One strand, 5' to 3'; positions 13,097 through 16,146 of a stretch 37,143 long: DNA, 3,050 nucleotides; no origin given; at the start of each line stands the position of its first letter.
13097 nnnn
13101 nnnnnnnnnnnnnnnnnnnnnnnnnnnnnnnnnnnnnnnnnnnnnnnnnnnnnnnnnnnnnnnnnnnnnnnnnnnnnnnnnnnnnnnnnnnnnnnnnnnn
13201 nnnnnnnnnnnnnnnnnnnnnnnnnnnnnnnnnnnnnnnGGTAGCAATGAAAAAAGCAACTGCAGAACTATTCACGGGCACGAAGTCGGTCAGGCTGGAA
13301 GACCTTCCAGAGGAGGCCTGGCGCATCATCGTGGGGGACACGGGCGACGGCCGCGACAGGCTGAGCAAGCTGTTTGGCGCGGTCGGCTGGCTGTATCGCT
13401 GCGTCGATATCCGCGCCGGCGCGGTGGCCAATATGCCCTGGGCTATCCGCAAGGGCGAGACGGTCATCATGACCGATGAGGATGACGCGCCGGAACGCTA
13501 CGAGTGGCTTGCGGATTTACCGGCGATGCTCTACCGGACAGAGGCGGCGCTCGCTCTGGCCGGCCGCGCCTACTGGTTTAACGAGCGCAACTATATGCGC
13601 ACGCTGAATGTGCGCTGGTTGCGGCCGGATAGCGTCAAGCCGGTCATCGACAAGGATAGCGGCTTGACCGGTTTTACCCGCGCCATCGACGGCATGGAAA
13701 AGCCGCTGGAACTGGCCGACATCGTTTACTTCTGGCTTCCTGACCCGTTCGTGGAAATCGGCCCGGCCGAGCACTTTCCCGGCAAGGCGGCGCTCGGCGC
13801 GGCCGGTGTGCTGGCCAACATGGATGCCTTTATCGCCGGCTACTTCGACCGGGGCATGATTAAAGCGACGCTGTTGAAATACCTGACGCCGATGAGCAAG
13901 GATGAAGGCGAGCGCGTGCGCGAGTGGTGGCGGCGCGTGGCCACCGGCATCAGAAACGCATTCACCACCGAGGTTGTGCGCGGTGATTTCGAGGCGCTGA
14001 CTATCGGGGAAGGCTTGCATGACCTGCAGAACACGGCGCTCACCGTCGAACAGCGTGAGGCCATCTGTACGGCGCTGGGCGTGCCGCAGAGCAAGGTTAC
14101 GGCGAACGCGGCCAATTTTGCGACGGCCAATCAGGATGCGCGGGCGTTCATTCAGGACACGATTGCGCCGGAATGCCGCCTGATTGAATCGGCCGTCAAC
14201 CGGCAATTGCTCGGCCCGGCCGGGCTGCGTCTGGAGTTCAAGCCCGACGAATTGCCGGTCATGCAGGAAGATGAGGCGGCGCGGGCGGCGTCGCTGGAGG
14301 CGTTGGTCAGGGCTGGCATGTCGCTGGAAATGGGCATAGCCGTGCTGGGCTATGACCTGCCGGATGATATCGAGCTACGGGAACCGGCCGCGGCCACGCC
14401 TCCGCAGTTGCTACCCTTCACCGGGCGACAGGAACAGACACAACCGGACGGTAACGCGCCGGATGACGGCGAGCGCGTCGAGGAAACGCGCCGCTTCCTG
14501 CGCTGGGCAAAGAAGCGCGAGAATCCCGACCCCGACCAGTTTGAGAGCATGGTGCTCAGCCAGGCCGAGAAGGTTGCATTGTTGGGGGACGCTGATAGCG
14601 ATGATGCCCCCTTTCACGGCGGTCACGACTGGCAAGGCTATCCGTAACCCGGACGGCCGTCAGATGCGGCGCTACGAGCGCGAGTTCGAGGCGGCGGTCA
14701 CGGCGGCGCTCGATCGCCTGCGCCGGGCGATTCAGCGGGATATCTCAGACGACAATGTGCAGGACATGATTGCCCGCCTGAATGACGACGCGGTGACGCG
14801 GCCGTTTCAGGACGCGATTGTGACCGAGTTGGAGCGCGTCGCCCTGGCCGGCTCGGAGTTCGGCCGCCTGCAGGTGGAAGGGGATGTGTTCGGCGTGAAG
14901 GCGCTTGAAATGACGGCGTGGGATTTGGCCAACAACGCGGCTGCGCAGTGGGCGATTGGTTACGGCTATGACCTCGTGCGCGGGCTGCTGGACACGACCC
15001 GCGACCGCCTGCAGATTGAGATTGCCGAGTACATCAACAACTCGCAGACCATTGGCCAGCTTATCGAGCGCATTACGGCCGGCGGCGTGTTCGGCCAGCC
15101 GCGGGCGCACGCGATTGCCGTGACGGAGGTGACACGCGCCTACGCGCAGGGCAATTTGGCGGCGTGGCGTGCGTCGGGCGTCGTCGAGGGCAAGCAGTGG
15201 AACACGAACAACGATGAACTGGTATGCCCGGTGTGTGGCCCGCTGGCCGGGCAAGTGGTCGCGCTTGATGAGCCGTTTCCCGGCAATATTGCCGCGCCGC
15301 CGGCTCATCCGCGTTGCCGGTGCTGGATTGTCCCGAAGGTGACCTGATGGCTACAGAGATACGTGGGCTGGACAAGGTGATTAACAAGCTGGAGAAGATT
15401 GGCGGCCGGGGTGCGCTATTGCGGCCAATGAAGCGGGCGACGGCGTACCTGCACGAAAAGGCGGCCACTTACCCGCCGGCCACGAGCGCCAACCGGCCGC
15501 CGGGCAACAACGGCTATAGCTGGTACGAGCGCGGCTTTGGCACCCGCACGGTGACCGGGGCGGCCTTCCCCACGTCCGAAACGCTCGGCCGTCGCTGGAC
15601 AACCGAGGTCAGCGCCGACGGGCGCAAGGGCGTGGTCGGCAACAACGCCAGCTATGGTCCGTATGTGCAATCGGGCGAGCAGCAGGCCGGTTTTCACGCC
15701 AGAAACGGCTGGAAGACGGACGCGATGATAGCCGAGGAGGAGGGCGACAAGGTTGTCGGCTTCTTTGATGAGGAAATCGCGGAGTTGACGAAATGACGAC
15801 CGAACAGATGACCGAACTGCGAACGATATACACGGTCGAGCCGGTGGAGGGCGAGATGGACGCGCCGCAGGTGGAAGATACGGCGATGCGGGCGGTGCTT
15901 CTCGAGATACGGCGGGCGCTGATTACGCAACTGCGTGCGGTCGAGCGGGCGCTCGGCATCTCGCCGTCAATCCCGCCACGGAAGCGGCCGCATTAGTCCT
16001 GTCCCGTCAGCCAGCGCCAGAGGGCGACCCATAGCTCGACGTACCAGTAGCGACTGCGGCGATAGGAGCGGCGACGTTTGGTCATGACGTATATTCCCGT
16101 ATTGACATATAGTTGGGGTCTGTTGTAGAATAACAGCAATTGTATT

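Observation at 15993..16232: Face-to-face promoters, a strong terminator and an antisense Arg/Trp-rich micro-ORF immediately upstream of the capsid gene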

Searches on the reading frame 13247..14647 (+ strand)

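Call 8: search_protein_families(library=pfam, proteins=[window:13247-14647:+], max_evalue=0.01)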
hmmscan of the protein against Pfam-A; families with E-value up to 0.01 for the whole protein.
window:13247-14647:+ (466 aa): 1 family
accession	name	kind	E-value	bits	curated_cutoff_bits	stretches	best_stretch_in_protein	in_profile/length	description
PF04860.17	Phage_portal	-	9.8e-35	120.7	39.1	1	50-358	4-310/321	Phage portal protein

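Call 9: search_protein_families(library=phrogs, proteins=[window:13247-14647:+], max_evalue=0.01)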
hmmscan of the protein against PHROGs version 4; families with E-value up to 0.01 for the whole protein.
window:13247-14647:+ (466 aa): 3 families
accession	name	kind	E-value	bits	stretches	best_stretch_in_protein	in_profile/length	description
phrog_12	-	head and packaging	3.3e-31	110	1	31-409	77-457/646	portal protein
phrog_2662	-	head and packaging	2.1e-23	83.8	1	37-358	58-393/717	portal protein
phrog_5929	-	head and packaging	1.3e-09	38.8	1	195-358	7-170/228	portal protein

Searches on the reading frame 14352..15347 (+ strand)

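Call 8: search_protein_families(library=pfam, proteins=[window:14352-15347:+], max_evalue=0.01)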
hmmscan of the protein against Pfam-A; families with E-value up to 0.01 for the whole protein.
window:14352-15347:+ (331 aa): 1 family
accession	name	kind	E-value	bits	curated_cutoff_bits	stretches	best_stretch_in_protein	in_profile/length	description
PF04233.19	Phage_Mu_F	-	4.5e-14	53.6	29.6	1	221-326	4-111/112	Phage Mu protein F like protein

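Call 9: search_protein_families(library=phrogs, proteins=[window:14352-15347:+], max_evalue=0.01)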
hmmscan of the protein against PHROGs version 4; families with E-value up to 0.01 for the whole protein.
window:14352-15347:+ (331 aa): 22 families
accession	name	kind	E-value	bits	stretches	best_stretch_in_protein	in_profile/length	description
phrog_2468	-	head and packaging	1.2e-27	98.2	1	103-330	34-273/303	head morphogenesis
phrog_2662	-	head and packaging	1.7e-23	84.1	1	104-330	495-709/717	portal protein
phrog_6577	-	unknown function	4.2e-20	72.7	1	184-328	83-228/1066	-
phrog_115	-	head and packaging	7.5e-18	66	1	251-330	241-318/665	minor head protein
phrog_4728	-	head and packaging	7.3e-17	62.3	1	232-330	200-300/591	head morphogenesis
phrog_3517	-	head and packaging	4.6e-15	56.8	1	249-330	232-329/371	head morphogenesis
phrog_595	-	head and packaging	1e-14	55.8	1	220-330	206-298/513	head maturation protease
phrog_2841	-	head and packaging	3.4e-11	43.8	1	212-329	195-306/525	minor head protein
phrog_19480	-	head and packaging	3.1e-10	40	1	207-328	621-735/737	head morphogenesis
phrog_24918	-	head and packaging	5.9e-10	40.1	1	251-328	158-240/250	head morphogenesis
phrog_324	-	head and packaging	9.7e-09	35.8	1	103-329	84-317/624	head morphogenesis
phrog_241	-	head and packaging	3.6e-08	33.9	1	188-329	127-273/679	head morphogenesis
phrog_28652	-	unknown function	9.6e-08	32.2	1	251-326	216-296/497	-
phrog_1657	-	head and packaging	1.6e-06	28.7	1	255-328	221-297/337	head morphogenesis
phrog_16493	-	head and packaging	2.3e-06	27.6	1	250-325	200-280/535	head maturation protease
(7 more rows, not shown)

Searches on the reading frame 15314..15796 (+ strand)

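Call 8: search_protein_families(library=pfam, proteins=[window:15314-15796:+], max_evalue=0.01)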
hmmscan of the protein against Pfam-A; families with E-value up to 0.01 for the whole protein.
window:15314-15796:+ (160 aa): 0 families

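Call 9: search_protein_families(library=phrogs, proteins=[window:15314-15796:+], max_evalue=0.01)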
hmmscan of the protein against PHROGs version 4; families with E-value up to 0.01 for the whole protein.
window:15314-15796:+ (160 aa): 1 family
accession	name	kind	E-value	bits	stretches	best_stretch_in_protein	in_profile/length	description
phrog_5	-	connector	5.9e-08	33.8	1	12-121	91-174/239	tail completion or Neck1 protein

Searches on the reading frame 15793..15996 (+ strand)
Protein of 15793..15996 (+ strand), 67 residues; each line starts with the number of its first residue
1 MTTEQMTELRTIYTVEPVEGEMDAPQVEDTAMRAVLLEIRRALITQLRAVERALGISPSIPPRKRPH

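Call 8: search_protein_families(library=pfam, proteins=[window:15793-15996:+], max_evalue=0.01)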
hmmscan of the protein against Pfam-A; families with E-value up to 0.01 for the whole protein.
window:15793-15996:+ (67 aa): 0 families

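Call 9: search_protein_families(library=phrogs, proteins=[window:15793-15996:+], max_evalue=0.01)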
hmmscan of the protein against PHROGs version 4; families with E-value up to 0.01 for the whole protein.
window:15793-15996:+ (67 aa): 0 families

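Call 93: find_homologous_proteins(query=window:15793-15993:+, max_evalue=0.001)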
Query window:15793-15993:+ (67 aa): 1 proteins with E <= 0.001 among 1 candidates.
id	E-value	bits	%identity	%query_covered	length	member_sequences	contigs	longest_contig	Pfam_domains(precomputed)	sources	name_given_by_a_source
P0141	3.6e-34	132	100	100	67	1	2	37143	-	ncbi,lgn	-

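Call 95: search_solved_structures(query=A5, max_evalue=10)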
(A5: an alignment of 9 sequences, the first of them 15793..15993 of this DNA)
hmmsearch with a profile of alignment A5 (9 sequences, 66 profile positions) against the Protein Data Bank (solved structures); distinct sequences matched with E-value up to 10: 34.
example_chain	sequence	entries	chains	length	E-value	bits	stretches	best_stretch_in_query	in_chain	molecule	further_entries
3cm8_A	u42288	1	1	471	0.76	12.8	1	36-62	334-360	Polymerase acidic protein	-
6syi_A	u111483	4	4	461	0.78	12.8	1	36-62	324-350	Polymerase acidic protein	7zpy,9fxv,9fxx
2znl_A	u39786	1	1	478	0.84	12.7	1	36-62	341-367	Polymerase acidic protein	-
4iuj_A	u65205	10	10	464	0.84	12.7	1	36-62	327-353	Polymerase acidic protein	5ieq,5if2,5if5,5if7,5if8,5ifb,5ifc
4p9a_A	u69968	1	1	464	0.88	12.6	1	36-62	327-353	Polymerase PA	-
3j9b_A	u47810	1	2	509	0.9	12.6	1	36-62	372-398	Polymerase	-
6tu5_AAA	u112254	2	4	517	0.96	12.5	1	36-62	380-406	Polymerase acidic protein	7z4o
8r1j_A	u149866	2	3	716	0.97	12.5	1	36-62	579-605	Polymerase acidic protein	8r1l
8h69_A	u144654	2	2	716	1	12.4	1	36-62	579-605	Polymerase acidic protein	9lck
9v44_A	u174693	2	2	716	1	12.4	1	36-62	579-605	Polymerase acidic protein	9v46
6qnw_A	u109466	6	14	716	1.1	12.3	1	36-62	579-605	Polymerase acidic protein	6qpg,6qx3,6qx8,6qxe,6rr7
6cfp_A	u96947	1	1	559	1.1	12.3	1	36-62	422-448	Ubiquitin-like protein SMT3,Polymerase acidic protein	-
8r60_A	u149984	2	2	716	1.1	12.3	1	36-62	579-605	Polymerase acidic protein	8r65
7nha_A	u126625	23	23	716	1.1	12.3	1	36-62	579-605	Polymerase acidic protein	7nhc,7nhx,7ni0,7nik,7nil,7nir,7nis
6qpf_A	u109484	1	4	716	1.1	12.3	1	36-62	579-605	Polymerase acidic protein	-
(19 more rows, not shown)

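Call 96: find_homologous_proteins(query=A5, max_evalue=0.001)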
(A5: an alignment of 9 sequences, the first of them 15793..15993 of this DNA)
Query A5 (9 sequences) (67 aa, profile of the alignment): 96 proteins with E <= 0.001 among 5316 candidates.
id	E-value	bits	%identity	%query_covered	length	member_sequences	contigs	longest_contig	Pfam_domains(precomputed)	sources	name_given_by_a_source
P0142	2.8e-30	122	41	93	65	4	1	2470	-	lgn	-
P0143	3.6e-30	121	42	93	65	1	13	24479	-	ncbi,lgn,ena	-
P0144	1.8e-29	119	44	93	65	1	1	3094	-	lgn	-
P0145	2.7e-29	118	42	93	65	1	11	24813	-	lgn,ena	-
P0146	3.7e-29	118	43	93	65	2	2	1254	-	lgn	-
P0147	8.6e-29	117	58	57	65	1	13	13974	-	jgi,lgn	-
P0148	9.5e-29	117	45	93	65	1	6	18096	-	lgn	-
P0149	2.3e-28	115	47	93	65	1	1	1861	-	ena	-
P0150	3.7e-28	115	45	93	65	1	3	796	-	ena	-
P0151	3.9e-28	115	41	93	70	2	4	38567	-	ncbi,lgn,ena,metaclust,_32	metaclust:\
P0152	9.9e-28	113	59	48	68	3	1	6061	-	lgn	-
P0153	1.5e-27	113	54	55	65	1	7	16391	-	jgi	jgi:hypothetical protein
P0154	3.3e-27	112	40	64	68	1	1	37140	-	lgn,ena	-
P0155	2.0e-26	109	45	93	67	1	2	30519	-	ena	-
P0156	1.7e-25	106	59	55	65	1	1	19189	-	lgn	-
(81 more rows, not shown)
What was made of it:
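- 15793..15996 (+): 67-aa ORF, the last gene of the packaging/portal block. Its C-terminus reads ................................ In relatives its stop codon overlaps the -35 box (caTTGACA). There are 96 homologues, all annotated as hypothetical (call 96).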

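Call 101: predict_structure(alignment_id=A6)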
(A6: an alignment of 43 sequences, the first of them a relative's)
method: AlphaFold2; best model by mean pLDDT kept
length: 67 residues; sequences in the alignment: 43
mean_pLDDT: 77.0   pTM: 0.47
mean pLDDT of the five models: 77.0, 76.6, 76.6, 76.2, 75.3
residues with pLDDT >= 90: 29; 70-90: 8; 50-70: 29; < 50: 1
segments of 3 or more residues with pLDDT < 50: none
pLDDT, mean of each block of 10 residues (from residue 1): 60 57 60 93 97 95 77
secondary structure, 60 per line:
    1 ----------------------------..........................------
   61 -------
elements in order: H29-54
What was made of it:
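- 15793..15996 (+): The model is a single helix at residues 29-54, pLDDT 77 (call 101).
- Tried and rejected: The model is a single helix, so no fold search was worthwhile (call 101).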
